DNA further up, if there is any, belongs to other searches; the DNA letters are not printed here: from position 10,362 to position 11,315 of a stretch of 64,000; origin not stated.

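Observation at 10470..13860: AT-rich insert in the LPS/pseudaminic-acid locus carrying a family-2 sulfotransferase and two orphan transferase-like genes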

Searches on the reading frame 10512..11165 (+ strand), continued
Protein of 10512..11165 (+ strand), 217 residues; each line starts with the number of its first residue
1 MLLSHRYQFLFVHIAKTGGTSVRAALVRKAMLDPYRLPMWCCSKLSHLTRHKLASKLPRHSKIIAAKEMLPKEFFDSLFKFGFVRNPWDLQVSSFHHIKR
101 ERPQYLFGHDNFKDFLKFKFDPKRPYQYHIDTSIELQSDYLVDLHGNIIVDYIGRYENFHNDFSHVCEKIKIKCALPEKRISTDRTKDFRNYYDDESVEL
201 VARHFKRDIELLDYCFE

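Call 55: find_encoding_contigs(protein=P0114, flank=8000, max_places=1)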
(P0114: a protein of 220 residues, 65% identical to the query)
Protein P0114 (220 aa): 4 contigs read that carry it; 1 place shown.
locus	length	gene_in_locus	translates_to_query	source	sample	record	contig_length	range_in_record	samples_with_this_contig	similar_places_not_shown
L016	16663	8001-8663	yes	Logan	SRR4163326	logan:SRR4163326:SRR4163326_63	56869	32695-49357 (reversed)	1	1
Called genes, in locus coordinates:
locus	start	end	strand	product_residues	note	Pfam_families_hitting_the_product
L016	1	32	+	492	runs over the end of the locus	PF01425:Amidase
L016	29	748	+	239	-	-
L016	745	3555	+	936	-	PF03710:GlnE, PF08335:GlnD_UR_UTase, PF03710:GlnE, PF08335:GlnD_UR_UTase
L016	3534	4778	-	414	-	PF13439:Glyco_transf_4 (faint), PF00534:Glycos_transf_1, PF13692:Glyco_trans_1_4, PF13524:Glyco_trans_1_2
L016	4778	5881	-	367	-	PF00070:Pyr_redox (faint), PF01266:DAO (weak), PF01494:FAD_binding_3 (weak), PF13450:NAD_binding_8, PF03275:GLF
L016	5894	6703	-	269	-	PF18922:DUF5672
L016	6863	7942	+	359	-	PF13439:Glyco_transf_4, PF13579:Glyco_trans_4_4 (weak), PF20706:GT4-conflict, PF00534:Glycos_transf_1, PF13692:Glyco_trans_1_4, PF13524:Glyco_trans_1_2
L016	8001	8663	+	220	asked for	PF03567:Sulfotransfer_2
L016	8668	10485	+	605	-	PF13522:GATase_6, PF13537:GATase_7, PF00733:Asn_synthase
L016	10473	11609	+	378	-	PF13439:Glyco_transf_4, PF13579:Glyco_trans_4_4, PF20706:GT4-conflict, PF00534:Glycos_transf_1, PF13692:Glyco_trans_1_4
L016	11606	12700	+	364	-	PF20706:GT4-conflict (faint), PF13439:Glyco_transf_4, PF13579:Glyco_trans_4_4, PF00534:Glycos_transf_1, PF13692:Glyco_trans_1_4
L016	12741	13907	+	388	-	PF13439:Glyco_transf_4, PF20706:GT4-conflict (weak), PF00534:Glycos_transf_1, PF13692:Glyco_trans_1_4, PF13524:Glyco_trans_1_2 (weak)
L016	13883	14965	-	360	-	PF13439:Glyco_transf_4, PF13579:Glyco_trans_4_4, PF00534:Glycos_transf_1, PF13692:Glyco_trans_1_4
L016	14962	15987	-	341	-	PF01075:Glyco_transf_9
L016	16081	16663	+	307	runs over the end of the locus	PF01063:Aminotran_4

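Call 56: find_encoding_contigs(protein=P0124, flank=8000, max_places=1)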
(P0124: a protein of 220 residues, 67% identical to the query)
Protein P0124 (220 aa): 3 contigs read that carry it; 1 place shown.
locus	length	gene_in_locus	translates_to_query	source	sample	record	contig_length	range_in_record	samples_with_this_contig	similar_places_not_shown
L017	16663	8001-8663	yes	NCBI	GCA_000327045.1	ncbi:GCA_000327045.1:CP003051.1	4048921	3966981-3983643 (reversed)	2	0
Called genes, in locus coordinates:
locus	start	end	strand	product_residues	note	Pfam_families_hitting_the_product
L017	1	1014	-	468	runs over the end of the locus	PF13671:AAA_33 (faint), PF01202:SKI, PF08450:SGL, PF24684:Vgb_lyase (faint)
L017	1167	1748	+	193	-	PF07603:Lcl_C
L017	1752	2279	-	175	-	PF02357:NusG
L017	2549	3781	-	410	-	PF01842:ACT (faint), PF13740:ACT_6, PF21086:ACT_PSP_2 (weak), PF00702:Hydrolase, PF06888:Put_Phosphatase (faint), PF12710:HAD, PF08282:Hydrolase_3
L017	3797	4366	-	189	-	PF03843:Slp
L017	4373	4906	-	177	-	PF03843:Slp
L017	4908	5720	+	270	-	PF01569:PAP2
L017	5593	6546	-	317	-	PF02353:CMAS (weak), PF13489:Methyltransf_23, PF01209:Ubie_methyltran, PF13649:Methyltransf_25, PF13847:Methyltransf_31, PF08241:Methyltransf_11, PF08242:Methyltransf_12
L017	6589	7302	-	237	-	PF00106:adh_short, PF08659:KR, PF13561:adh_short_C2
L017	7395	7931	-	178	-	-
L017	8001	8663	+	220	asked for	PF03567:Sulfotransfer_2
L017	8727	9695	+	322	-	PF00753:Lactamase_B, PF19583:ODP (weak)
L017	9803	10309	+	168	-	PF04191:PEMT (weak)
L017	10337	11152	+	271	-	PF01149:Fapy_DNA_glyco, PF06831:H2TH, PF06827:zf-FPG_IleRS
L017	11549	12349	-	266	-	PF00702:Hydrolase, PF08282:Hydrolase_3, PF12710:HAD (faint), PF05116:S6PP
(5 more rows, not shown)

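Call 57: find_encoding_contigs(protein=P0112, flank=8000, max_places=1)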
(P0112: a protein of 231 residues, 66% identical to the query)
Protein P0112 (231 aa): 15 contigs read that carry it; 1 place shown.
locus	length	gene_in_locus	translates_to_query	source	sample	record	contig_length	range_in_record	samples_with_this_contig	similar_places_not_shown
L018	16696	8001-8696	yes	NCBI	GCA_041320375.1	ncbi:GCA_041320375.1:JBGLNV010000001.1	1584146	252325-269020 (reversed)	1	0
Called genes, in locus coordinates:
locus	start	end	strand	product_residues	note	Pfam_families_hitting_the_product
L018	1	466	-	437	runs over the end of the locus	PF03447:NAD_binding_3, PF00742:Homoserine_dh, PF01842:ACT, PF22629:ACT_AHAS_ss (weak)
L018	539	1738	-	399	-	PF00155:Aminotran_1_2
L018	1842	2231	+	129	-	PF04430:DUF498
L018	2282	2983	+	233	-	-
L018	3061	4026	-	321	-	PF01073:3Beta_HSD, PF01370:Epimerase, PF04321:RmlD_sub_bind, PF16363:GDP_Man_Dehyd, PF02719:Polysacc_synt_2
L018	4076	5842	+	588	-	PF00122:E1-E2_ATPase, PF00702:Hydrolase, PF12710:HAD (faint), PF08282:Hydrolase_3 (faint)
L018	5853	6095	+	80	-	PF03597:FixS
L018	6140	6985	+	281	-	PF02678:Pirin, PF05726:Pirin_C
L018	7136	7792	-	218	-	PF00406:ADK, PF13207:AAA_17, PF05191:ADK_lid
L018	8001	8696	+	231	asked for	PF03567:Sulfotransfer_2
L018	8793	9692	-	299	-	PF01479:S4, PF00849:PseudoU_synth_2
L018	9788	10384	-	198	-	PF04079:SMC_ScpB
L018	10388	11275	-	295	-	PF02616:SMC_ScpA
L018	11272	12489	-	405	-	PF00579:tRNA-synt_1b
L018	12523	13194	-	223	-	PF02163:Peptidase_M50 (weak)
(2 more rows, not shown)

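Call 77: find_related_loci(query=A4, collection=metagenome_contigs, flank=8000)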
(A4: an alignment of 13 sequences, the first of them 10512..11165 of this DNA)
Query A4 (217 aa) in metagenome_contigs; peptide patterns used: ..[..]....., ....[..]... (x = any residue, [..] = any of these).
600 stretches matched a pattern (row limit reached: there are more); 454 encode a relative of the query (tblastn E <= 1e-3); the best 80 are kept; 80 distinct loci.
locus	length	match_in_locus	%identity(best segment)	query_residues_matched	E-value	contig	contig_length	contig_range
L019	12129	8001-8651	84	1-217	1e-127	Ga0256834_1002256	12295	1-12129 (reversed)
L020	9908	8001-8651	82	1-217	5e-124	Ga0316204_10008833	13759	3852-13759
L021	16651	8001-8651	75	1-217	9e-115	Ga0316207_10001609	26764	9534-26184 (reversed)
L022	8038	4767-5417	75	1-217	7e-115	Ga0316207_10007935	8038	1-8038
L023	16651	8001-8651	74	1-217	5e-114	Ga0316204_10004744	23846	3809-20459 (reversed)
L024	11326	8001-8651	76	1-217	4e-114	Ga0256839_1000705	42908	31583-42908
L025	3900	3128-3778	69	1-216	4e-104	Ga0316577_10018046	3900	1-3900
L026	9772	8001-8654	67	1-217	1e-102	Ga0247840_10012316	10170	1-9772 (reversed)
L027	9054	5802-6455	67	1-217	3e-102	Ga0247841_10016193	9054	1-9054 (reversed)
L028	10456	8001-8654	67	1-217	6e-102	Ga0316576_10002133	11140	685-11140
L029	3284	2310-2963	67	1-217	1e-103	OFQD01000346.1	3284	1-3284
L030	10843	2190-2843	66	1-217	2e-101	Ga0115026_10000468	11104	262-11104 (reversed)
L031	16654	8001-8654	67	1-217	1e-101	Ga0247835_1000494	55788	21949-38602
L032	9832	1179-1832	67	1-217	1e-101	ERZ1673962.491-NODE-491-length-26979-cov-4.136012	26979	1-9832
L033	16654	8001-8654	67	1-217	1e-101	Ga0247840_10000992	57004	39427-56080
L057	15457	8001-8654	65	1-217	1e-97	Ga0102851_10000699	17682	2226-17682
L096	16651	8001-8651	65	1-217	6e-94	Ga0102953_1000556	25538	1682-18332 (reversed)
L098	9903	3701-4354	64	1-217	1e-93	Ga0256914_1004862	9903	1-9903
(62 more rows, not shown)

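Call 81: search_protein_families(library=pfam, proteins=[L024:52-585:+, L024:585-1721:+, L024:1714-2277:+, L024:2317-3225:-, L024:3210-4352:-, L024:4757-5890:+, L024:5814-6842:+, L024:6727-7971:+, L024:8662-9717:+], max_evalue=0.001)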
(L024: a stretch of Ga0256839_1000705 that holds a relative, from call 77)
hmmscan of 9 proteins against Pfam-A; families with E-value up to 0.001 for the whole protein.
L024:52-585:+ (177 aa): 1 family
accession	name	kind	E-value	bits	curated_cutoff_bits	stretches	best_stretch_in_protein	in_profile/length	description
PF00535.33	Glycos_transf_2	-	1.3e-08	35.4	23.3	1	49-97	70-118/168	Glycosyl transferase family 2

L024:585-1721:+ (378 aa): 2 families
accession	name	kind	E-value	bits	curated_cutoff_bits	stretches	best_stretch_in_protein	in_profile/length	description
PF01041.23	DegT_DnrJ_EryC1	-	2.3e-61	208.5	19.8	1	13-367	4-359/360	DegT/DnrJ/EryC1/StrS aminotransferase family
PF00155.27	Aminotran_1_2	-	2e-05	24.4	19.7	1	23-291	29-311/361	Aminotransferase class I and II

L024:1714-2277:+ (187 aa): 3 families
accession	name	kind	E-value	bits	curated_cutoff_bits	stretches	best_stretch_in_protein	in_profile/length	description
PF00132.30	Hexapep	-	4.3e-13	48.8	27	1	109-144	1-36/36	Bacterial transferase hexapeptide (six repeats)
PF14602.12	Hexapep_2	-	4.6e-08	33.1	27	1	115-144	7-34/34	Hexapeptide repeat of succinyl-transferase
PF25084.1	LbH_EIF2B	-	0.00018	21.9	54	0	114-145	71-102/105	EIF2B subunit epsilon LbH domain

L024:2317-3225:- (302 aa): 3 families
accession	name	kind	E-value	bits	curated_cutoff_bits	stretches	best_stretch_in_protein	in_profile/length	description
PF00535.33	Glycos_transf_2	-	1.5e-14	54.7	23.3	1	15-149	1-145/168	Glycosyl transferase family 2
PF13641.12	Glyco_tranf_2_3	-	1.2e-07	32.4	27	1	13-223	2-216/230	Glycosyltransferase like family 2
PF13632.12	Glyco_trans_2_3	-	0.00051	20.3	27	1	141-239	52-138/198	Glycosyl transferase family group 2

L024:3210-4352:- (380 aa): 5 families
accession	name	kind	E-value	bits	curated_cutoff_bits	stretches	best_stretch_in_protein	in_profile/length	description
PF00534.26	Glycos_transf_1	-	3.4e-37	128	26.4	1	197-352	12-170/172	Glycosyl transferases group 1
PF13692.12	Glyco_trans_1_4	-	1.2e-31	110.3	27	1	201-340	2-142/142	Glycosyl transferases group 1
PF13439.12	Glyco_transf_4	-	1.2e-08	35.6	28.5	1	19-177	2-166/170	Glycosyltransferase Family 4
PF13579.12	Glyco_trans_4_4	-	1.5e-07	32.3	29.7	1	20-174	2-156/158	Glycosyl transferase 4-like domain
PF20706.3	GT4-conflict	-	2.9e-06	27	26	1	174-316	172-323/385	Family 4 Glycosyltransferase in conflict systems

L024:4757-5890:+ (377 aa): 5 families
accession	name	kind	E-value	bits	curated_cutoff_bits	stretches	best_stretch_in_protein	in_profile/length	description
PF00534.26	Glycos_transf_1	-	1.3e-32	113.2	26.4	1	204-347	13-159/172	Glycosyl transferases group 1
PF13692.12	Glyco_trans_1_4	-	3.7e-31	108.7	27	1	207-345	2-141/142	Glycosyl transferases group 1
PF13439.12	Glyco_transf_4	-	2.1e-15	57.6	28.5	1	24-183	1-166/170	Glycosyltransferase Family 4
PF13579.12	Glyco_trans_4_4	-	2.7e-09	38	29.7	1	25-173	1-149/158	Glycosyl transferase 4-like domain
PF20706.3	GT4-conflict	-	2.3e-06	27.3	26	1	203-319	195-320/385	Family 4 Glycosyltransferase in conflict systems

L024:5814-6842:+ (342 aa): 3 families
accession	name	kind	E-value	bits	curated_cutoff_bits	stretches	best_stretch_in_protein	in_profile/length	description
PF00535.33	Glycos_transf_2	-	2e-25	90.1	23.3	1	38-142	1-105/168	Glycosyl transferase family 2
PF13641.12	Glyco_tranf_2_3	-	2.5e-08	34.6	27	1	35-138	1-109/230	Glycosyltransferase like family 2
PF10111.15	Glyco_tranf_2_2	-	7.6e-07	29.3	27.3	1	58-137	23-103/276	Glycosyltransferase like family 2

L024:6727-7971:+ (414 aa): 5 families
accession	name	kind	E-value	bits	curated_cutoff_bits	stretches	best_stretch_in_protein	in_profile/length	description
PF00534.26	Glycos_transf_1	-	4.8e-33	114.5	26.4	1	234-387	12-164/172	Glycosyl transferases group 1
PF13692.12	Glyco_trans_1_4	-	5.6e-31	108.1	27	1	238-377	2-142/142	Glycosyl transferases group 1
PF13439.12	Glyco_transf_4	-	2.5e-14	54.1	28.5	1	56-214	2-166/170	Glycosyltransferase Family 4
PF13579.12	Glyco_trans_4_4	-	2.5e-11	44.6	29.7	1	56-212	1-157/158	Glycosyl transferase 4-like domain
PF20706.3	GT4-conflict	-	3.1e-07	30.2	26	1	214-352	176-322/385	Family 4 Glycosyltransferase in conflict systems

L024:8662-9717:+ (351 aa): 1 family
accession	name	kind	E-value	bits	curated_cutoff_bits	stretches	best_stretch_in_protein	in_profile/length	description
PF01757.29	Acyl_transf_3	-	4.4e-27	95.4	31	1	13-332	2-323/326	Acyltransferase domain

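Call 96: search_protein_families(library=pfam, proteins=[L021:8678-9826:-, L021:9866-11077:-, L020:8812-9666:-], max_evalue=0.001)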
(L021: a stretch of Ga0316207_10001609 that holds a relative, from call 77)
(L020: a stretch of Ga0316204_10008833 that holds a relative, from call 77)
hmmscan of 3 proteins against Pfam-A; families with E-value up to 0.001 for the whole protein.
L021:8678-9826:- (382 aa): 4 families
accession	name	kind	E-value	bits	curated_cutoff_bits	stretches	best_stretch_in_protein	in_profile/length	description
PF13692.12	Glyco_trans_1_4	-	7.1e-07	30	27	1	221-346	20-140/142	Glycosyl transferases group 1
PF13439.12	Glyco_transf_4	-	8.8e-06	26.3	28.5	1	23-187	9-162/170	Glycosyltransferase Family 4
PF13579.12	Glyco_trans_4_4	-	0.00013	22.8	29.7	1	21-138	6-108/158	Glycosyl transferase 4-like domain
PF00534.26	Glycos_transf_1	-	0.00027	21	26.4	1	209-347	21-157/172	Glycosyl transferases group 1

L021:9866-11077:- (403 aa): 2 families
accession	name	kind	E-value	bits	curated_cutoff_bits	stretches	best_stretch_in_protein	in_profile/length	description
PF02350.25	Epimerase_2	-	3.4e-120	401.5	30.6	1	51-400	1-347/347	UDP-N-acetylglucosamine 2-epimerase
PF13579.12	Glyco_trans_4_4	-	6.3e-05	23.8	29.7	1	97-201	53-157/158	Glycosyl transferase 4-like domain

L020:8812-9666:- (284 aa): 2 families
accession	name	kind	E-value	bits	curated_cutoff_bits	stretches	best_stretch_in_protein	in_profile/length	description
PF00535.33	Glycos_transf_2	-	6.6e-11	42.9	23.3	1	21-163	1-139/168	Glycosyl transferase family 2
PF10111.15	Glyco_tranf_2_2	-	2.4e-09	37.6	27.3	1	21-126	1-105/276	Glycosyltransferase like family 2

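Call 103: search_solved_structures(query=A4, max_evalue=1, show_alignments=1)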
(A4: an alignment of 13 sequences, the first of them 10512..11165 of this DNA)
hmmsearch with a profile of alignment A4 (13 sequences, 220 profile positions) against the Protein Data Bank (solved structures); distinct sequences matched with E-value up to 1: 10.
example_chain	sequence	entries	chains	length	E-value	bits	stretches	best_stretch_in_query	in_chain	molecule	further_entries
7r0o_A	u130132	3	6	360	1.1e-06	31.8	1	31-131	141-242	AGAP001425-PA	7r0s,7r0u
1fmj_A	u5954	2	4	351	0.00053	23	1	67-175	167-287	RETINOL DEHYDRATASE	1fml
1x8j_A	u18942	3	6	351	0.0029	20.6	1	66-156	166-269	retinol dehydratase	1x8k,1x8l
1cjm_A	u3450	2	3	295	0.017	18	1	65-109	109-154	PROTEIN (ARYL SULFOTRANSFERASE) | Monoamine-sulfating phenol sulfotransferase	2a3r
5x2b_D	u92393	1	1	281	0.087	15.8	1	65-170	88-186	Sulfotransferase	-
5x2b_F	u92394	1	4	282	0.087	15.8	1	65-170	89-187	Sulfotransferase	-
5x2b_C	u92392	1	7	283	0.089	15.7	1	65-170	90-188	Sulfotransferase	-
3bfx_A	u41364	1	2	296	0.31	14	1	57-101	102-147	Sulfotransferase 1C2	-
7d1x_A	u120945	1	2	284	0.37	13.7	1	63-99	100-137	Sulfotransferase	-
7eov_A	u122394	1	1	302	0.4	13.6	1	63-99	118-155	cytosolic sulfotransferase SULT2A8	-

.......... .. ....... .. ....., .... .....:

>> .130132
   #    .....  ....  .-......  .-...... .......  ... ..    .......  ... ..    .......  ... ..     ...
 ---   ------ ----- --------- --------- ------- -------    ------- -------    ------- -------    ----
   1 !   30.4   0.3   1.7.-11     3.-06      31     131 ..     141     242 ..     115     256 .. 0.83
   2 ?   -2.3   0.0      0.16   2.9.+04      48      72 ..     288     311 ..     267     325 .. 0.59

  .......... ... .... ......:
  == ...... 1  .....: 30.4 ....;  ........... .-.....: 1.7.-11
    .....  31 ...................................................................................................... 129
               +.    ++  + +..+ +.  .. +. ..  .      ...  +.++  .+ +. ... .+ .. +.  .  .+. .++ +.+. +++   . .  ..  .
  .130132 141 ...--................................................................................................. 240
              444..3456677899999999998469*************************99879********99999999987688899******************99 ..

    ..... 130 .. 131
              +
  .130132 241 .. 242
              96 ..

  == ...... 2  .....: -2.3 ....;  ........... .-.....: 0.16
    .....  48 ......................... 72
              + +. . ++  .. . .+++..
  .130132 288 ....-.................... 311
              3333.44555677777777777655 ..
